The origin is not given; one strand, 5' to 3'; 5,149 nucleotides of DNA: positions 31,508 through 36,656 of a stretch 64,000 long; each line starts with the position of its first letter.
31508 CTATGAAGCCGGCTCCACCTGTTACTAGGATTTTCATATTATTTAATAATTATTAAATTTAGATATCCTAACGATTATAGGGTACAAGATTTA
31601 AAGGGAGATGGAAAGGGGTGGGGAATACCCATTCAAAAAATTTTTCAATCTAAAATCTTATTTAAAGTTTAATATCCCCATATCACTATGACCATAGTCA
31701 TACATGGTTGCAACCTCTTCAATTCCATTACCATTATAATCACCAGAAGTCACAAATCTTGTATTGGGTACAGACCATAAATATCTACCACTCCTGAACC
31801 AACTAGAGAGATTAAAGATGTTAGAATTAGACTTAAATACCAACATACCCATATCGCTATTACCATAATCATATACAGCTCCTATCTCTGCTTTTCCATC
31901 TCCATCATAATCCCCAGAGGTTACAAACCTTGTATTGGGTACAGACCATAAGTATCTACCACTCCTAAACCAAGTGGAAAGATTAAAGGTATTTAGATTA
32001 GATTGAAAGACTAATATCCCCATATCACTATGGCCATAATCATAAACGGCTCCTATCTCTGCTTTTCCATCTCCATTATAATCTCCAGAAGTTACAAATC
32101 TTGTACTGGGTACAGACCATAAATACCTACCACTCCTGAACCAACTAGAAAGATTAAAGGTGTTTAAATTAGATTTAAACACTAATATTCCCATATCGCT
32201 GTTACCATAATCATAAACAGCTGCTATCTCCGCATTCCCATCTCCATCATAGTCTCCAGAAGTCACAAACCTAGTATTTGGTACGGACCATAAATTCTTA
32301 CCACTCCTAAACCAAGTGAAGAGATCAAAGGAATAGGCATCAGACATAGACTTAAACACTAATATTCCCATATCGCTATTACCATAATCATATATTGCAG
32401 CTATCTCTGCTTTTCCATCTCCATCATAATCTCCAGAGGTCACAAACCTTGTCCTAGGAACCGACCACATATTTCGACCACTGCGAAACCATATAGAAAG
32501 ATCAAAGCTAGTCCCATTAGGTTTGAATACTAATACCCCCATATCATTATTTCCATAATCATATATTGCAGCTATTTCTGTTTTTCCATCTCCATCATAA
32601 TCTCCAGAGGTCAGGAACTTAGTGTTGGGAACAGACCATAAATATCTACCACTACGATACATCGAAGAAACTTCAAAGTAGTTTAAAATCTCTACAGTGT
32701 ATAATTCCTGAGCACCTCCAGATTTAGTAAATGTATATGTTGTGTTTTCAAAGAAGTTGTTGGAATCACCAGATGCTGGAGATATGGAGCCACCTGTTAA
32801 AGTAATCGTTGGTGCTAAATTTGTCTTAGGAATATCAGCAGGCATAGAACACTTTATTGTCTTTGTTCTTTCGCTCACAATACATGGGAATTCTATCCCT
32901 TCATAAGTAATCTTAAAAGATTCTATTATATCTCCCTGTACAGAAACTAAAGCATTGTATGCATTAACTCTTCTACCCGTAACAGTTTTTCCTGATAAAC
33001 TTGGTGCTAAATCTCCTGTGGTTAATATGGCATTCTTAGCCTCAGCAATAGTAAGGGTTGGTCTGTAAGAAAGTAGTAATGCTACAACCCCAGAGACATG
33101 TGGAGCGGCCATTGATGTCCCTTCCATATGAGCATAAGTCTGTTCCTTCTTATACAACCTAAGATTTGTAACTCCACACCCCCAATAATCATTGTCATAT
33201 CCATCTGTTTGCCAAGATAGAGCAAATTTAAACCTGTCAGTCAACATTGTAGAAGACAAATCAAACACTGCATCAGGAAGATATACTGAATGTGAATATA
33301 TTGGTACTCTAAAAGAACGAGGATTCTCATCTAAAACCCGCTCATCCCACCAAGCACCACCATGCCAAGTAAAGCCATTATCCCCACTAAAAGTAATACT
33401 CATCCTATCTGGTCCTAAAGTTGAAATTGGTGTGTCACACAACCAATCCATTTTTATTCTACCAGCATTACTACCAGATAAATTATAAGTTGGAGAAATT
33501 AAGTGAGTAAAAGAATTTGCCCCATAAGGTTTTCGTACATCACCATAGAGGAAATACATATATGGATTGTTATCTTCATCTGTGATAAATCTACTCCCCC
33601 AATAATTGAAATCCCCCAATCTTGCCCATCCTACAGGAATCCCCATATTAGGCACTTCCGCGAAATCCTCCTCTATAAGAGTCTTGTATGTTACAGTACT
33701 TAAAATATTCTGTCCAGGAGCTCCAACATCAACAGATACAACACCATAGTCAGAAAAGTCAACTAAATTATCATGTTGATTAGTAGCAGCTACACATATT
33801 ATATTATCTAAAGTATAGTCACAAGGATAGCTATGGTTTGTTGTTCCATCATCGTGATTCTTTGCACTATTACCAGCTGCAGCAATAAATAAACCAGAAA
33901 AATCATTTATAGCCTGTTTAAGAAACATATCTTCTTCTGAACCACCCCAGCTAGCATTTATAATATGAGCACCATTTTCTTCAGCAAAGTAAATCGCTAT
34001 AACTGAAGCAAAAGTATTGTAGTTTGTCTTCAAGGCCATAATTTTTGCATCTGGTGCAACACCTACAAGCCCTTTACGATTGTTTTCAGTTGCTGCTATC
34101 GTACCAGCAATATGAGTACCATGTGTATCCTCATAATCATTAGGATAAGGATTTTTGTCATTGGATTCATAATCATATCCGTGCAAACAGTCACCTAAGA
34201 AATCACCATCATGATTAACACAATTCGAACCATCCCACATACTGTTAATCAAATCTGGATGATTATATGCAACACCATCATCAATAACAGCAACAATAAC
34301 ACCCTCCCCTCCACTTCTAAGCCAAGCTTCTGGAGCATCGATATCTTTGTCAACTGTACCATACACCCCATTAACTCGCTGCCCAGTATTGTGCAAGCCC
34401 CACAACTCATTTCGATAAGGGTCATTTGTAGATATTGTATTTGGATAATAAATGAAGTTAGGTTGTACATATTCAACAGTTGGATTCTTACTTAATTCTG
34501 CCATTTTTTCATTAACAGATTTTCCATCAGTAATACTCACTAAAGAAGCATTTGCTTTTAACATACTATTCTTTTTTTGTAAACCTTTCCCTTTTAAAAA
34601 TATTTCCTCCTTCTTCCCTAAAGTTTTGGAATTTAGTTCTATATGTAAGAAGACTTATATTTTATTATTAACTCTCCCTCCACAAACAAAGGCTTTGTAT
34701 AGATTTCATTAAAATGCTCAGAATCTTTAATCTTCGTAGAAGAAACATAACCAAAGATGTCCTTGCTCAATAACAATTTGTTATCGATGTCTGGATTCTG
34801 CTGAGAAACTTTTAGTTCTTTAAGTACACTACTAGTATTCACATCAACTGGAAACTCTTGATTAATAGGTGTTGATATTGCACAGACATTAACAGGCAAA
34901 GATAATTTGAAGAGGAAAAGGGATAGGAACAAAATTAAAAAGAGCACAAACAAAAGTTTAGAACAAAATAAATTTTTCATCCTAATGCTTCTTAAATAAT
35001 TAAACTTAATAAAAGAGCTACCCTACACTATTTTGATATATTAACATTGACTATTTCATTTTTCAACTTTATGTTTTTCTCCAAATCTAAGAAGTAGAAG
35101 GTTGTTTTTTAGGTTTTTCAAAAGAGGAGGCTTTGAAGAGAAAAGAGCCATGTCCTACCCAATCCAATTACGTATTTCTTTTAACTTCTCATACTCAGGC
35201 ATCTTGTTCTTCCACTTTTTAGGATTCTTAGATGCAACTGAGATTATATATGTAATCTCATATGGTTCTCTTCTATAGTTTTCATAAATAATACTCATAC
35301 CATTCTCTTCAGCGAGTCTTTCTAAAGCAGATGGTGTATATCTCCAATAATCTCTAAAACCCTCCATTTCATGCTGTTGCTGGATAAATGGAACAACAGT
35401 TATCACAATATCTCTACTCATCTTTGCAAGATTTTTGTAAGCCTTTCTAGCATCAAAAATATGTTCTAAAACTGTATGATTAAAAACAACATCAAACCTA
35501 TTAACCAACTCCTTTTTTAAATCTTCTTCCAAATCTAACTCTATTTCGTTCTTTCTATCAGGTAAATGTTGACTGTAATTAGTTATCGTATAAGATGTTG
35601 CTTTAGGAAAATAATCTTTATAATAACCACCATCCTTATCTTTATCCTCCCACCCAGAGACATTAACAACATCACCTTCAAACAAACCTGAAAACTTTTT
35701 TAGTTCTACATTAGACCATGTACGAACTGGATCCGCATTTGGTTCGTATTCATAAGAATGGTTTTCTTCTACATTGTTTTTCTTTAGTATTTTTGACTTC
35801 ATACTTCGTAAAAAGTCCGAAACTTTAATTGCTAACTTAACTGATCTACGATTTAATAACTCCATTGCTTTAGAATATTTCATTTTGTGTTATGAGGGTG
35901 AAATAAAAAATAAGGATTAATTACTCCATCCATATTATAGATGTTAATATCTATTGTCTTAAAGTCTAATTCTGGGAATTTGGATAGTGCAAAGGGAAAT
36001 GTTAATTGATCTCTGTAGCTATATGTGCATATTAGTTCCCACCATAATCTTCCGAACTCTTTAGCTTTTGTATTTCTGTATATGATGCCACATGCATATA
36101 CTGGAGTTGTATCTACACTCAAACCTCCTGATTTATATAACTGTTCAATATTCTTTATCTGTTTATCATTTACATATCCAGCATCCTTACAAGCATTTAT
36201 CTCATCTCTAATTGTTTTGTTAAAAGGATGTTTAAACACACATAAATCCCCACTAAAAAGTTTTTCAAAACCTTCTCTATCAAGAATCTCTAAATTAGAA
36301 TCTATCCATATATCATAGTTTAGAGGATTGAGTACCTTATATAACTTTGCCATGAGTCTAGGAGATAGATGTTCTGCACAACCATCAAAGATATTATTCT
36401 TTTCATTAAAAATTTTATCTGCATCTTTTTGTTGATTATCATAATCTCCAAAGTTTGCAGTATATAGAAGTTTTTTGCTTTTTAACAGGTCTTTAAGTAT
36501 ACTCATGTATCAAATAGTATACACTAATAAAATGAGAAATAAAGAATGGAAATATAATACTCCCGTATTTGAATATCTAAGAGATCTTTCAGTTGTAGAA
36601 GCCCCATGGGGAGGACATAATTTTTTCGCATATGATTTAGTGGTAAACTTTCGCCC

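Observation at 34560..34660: S8 protease gene split by a +1/-1 frameshift between its signal/propeptide start and the catalytic body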

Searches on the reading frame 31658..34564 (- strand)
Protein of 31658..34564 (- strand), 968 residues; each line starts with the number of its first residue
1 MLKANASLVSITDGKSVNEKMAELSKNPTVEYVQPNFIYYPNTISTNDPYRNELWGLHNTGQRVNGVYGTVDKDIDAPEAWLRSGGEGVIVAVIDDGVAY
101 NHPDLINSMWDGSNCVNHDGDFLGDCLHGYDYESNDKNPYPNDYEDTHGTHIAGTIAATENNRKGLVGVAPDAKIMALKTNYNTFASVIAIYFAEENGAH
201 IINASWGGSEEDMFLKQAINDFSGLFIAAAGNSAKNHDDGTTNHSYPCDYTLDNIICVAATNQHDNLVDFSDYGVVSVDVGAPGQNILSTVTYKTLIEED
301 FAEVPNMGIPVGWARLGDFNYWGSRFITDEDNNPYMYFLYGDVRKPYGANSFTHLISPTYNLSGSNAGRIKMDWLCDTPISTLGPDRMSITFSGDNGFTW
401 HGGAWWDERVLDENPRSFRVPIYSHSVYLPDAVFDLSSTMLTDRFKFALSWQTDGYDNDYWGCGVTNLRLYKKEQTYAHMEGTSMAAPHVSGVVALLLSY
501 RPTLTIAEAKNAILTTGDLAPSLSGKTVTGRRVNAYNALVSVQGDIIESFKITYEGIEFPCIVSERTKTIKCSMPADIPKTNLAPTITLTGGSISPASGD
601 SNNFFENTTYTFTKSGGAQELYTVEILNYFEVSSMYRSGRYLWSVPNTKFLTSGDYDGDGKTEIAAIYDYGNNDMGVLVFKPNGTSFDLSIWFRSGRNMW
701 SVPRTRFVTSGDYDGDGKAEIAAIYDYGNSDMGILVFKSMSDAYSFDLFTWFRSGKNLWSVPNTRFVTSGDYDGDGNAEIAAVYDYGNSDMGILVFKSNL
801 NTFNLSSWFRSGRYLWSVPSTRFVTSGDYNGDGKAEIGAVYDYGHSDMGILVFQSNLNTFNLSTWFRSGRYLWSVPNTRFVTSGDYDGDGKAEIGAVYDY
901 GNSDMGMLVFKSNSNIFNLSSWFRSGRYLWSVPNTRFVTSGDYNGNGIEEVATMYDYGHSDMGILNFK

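Call 7: search_protein_families(library=pfam, proteins=[window:31658-34564:-], max_evalue=1)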
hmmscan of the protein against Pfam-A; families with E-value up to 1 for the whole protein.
window:31658-34564:- (968 aa): 5 families
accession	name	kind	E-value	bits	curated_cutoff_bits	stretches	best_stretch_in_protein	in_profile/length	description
PF00082.27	Peptidase_S8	-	1.8e-49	169.1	21.8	2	86-291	1-221/288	Subtilase family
PF01839.29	FG-GAP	-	8.6e-19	67.4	22.1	5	708-728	5-25/37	FG-GAP repeat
PF13517.12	FG-GAP_3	-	1.8e-17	64.1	26.9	4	655-722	1-60/61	FG-GAP-like repeat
PF22148.1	Fervidolysin_NPro-like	-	0.00021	22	21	1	4-36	49-81/81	Fervidolysin N-terminal prodomain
PF19408.5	PKD_6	-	0.091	13.6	25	0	629-655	22-48/82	PKD-like domain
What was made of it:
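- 31658..34980 (-): Whole S8 subtilase pseudogene. The intact form is 1,106 codons: signal peptide, about 70 aa of low-confidence (probably disordered) linker, Fervidolysin-type N-prodomain, S8 catalytic domain with a ~180-aa insert, beta-sandwich domains, and six FG-GAP-like modules. Pfam finds PF22148, PF00082 and FG-GAP (call 7).
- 31658..34564 (-): ORF-B, the 3' fragment (968 aa). It begins at Met139 of the intact protein and keeps only beta3-alpha2-beta4 of the prodomain, followed by the catalytic and C-terminal domains. It has no signal peptide. GenBank lists it as S8 family serine peptidase MBP8979231.1. Pfam PF22148 matches only profile positions 49-81 in ORF-B alone (call 7).
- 31670..32653 (-): 5.7 tandem copies of a 171-bp unit (~80% identical) that encode the C-terminal FG-GAP-like 57-aa modules of the protease. 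FG-GAP Pfam hits in call 7.
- On Peptidase S8 (subtilase), subfamily S8A: PF00082 scores E 1.8e-49 against a cut-off of 21.8 bits (call 7).
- Closest known: Thermitase/deseasin-type S8A subtilases. Same: Pfam PF00082 scores 1.8e-49 (call 7).
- Closest known: Fervidolysin. Same: PF22148 matches at E 2.2e-9 on the fused sequence (call 7).
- Checked: The conceptual fusion matches one Pfam prodomain model across the junction (call 7).
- Pfam PF22148 matches profile positions 14-81 across the junction (E 2.2e-9) but only 49-81 in ORF-B alone (call 7).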

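Call 9: find_encoding_contigs(protein=window:31658-34564:-, flank=3000, max_places=10)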
Protein window:31658-34564:- (968 aa): no gene with exactly this product is on record in the collection.

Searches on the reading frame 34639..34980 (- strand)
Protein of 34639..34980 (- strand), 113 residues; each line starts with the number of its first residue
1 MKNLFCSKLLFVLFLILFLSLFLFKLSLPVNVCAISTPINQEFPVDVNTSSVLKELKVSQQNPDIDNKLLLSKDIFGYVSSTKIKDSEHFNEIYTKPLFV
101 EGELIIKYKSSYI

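Call 7: search_protein_families(library=pfam, proteins=[window:34642-34980:-], max_evalue=1)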
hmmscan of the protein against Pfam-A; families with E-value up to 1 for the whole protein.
seq(113 aa): 0 families

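Call 10: find_encoding_contigs(protein=window:34639-34980:-, flank=3000, max_places=10)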
Protein window:34639-34980:- (113 aa): 1 contig read that carries it; 1 place shown.
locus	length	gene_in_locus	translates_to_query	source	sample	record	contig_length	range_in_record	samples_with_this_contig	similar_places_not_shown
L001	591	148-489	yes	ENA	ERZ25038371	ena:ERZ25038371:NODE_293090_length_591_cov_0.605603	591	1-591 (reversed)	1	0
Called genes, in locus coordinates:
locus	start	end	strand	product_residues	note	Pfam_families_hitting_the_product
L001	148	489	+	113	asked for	-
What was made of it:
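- The ERZ25038371 contig has k-mer coverage of only 0.6 (call 10).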

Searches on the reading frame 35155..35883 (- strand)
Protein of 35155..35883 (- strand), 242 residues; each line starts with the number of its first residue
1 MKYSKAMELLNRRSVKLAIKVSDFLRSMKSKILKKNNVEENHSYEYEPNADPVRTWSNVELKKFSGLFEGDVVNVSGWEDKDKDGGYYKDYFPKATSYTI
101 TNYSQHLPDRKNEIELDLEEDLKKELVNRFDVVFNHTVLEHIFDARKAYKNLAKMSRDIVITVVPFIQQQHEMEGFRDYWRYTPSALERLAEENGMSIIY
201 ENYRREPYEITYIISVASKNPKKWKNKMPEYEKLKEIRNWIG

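Call 24: search_protein_families(library=pfam, proteins=[window:35155-35883:-], max_evalue=0.001)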
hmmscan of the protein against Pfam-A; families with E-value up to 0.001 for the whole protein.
window:35155-35883:- (242 aa): 1 family
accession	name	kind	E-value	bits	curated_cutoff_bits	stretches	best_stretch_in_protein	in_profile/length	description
PF08242.18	Methyltransf_12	-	0.00067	20.8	30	0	104-155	41-91/98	Methyltransferase domain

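Call 26: find_encoding_contigs(protein=window:35155-35883:-, flank=4500, max_places=10)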
Protein window:35155-35883:- (242 aa): 4 contigs read that carry it; 4 places shown.
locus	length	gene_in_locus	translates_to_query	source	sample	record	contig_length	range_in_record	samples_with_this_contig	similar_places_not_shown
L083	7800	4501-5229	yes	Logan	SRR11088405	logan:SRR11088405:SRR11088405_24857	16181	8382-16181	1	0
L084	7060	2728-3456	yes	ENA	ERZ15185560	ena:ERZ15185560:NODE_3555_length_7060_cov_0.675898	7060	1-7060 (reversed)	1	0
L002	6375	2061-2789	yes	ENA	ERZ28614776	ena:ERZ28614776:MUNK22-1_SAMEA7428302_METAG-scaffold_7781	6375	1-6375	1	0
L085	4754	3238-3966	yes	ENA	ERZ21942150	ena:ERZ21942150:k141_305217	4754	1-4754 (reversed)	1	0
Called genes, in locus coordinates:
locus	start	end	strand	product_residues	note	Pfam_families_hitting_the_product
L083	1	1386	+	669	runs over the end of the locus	PF00535:Glycos_transf_2, PF10111:Glyco_tranf_2_2 (faint), PF13641:Glyco_tranf_2_3, PF13692:Glyco_trans_1_4, PF00534:Glycos_transf_1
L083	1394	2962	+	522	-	-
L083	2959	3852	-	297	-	PF13578:Methyltransf_24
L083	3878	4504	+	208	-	PF04765:TOD1_MUCI70 (weak)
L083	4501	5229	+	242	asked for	-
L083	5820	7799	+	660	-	?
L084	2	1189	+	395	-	?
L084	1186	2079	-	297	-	PF13578:Methyltransf_24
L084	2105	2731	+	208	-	PF04765:TOD1_MUCI70 (weak)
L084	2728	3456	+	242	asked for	-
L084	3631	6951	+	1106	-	PF22148:Fervidolysin_NPro-like, PF00082:Peptidase_S8, PF28040:DUF8367 (faint), PF01839:FG-GAP (faint), PF13517:FG-GAP_3 (weak)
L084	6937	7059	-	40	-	?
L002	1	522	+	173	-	?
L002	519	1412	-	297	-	PF13578:Methyltransf_24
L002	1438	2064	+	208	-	PF04765:TOD1_MUCI70 (weak)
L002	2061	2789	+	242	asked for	-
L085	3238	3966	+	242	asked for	-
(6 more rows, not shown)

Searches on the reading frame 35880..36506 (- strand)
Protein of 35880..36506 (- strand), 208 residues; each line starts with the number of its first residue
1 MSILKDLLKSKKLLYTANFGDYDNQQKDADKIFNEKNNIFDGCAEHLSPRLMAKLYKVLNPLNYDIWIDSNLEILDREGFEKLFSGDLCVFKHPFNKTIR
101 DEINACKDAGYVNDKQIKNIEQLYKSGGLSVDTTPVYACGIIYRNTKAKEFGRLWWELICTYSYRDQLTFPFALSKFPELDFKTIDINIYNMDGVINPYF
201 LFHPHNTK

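Call 24: search_protein_families(library=pfam, proteins=[window:35880-36506:-], max_evalue=0.001)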
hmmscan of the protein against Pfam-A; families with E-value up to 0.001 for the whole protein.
window:35880-36506:- (208 aa): 1 family
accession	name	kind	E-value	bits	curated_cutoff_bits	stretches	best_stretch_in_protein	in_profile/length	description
PF04765.19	TOD1_MUCI70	-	5.3e-06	26.4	21.4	1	58-178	156-290/314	TOD1/MUCI70, glycosyltransferase-like domain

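Call 42: find_encoding_contigs(protein=window:35880-36506:-, flank=2500, max_places=10)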
Protein window:35880-36506:- (208 aa): 23 contigs read that carry it; 10 places shown.
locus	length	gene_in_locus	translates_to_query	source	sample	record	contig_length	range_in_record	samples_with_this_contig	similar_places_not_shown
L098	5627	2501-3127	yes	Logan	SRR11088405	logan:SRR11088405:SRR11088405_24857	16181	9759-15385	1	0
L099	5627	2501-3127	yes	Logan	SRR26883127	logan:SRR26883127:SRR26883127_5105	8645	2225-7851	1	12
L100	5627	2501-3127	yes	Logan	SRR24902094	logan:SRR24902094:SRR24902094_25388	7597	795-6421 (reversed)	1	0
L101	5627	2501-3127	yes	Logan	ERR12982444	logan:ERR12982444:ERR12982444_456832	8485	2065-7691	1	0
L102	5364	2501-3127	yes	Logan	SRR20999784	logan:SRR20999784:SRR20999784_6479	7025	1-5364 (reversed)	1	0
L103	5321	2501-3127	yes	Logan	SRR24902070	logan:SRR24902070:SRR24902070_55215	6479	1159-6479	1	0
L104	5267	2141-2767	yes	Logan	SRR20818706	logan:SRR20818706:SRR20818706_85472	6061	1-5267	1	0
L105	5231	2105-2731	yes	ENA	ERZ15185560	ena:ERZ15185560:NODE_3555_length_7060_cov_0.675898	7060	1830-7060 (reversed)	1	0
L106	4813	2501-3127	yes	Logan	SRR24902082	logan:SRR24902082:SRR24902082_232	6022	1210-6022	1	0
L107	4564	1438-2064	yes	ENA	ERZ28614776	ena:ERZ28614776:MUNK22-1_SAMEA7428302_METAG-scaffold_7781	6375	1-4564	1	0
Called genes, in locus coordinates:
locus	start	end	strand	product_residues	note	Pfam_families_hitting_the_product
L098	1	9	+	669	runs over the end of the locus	PF00535:Glycos_transf_2, PF10111:Glyco_tranf_2_2 (faint), PF13641:Glyco_tranf_2_3, PF13692:Glyco_trans_1_4, PF00534:Glycos_transf_1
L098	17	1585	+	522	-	-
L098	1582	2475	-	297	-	PF13578:Methyltransf_24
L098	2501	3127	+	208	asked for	PF04765:TOD1_MUCI70 (weak)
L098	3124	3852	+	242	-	-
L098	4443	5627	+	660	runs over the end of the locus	?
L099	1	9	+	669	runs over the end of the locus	PF00535:Glycos_transf_2, PF10111:Glyco_tranf_2_2 (faint), PF13641:Glyco_tranf_2_3, PF13692:Glyco_trans_1_4, PF00534:Glycos_transf_1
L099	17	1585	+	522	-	-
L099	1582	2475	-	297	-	PF13578:Methyltransf_24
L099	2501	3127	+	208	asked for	PF04765:TOD1_MUCI70 (weak)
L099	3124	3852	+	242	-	-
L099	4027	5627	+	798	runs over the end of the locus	?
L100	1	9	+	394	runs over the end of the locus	?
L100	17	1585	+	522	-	-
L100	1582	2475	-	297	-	PF13578:Methyltransf_24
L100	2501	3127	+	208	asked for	PF04765:TOD1_MUCI70 (weak)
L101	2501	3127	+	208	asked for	PF04765:TOD1_MUCI70 (weak)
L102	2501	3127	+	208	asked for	PF04765:TOD1_MUCI70 (weak)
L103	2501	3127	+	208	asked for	PF04765:TOD1_MUCI70 (weak)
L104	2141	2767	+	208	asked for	PF04765:TOD1_MUCI70 (weak)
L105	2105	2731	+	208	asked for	PF04765:TOD1_MUCI70 (weak)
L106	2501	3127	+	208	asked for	PF04765:TOD1_MUCI70 (weak)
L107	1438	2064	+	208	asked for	PF04765:TOD1_MUCI70 (weak)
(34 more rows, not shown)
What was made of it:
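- Tried and rejected: Alleles were surveyed instead through exact-protein look-ups of the neighbouring genes (calls 26, 42).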
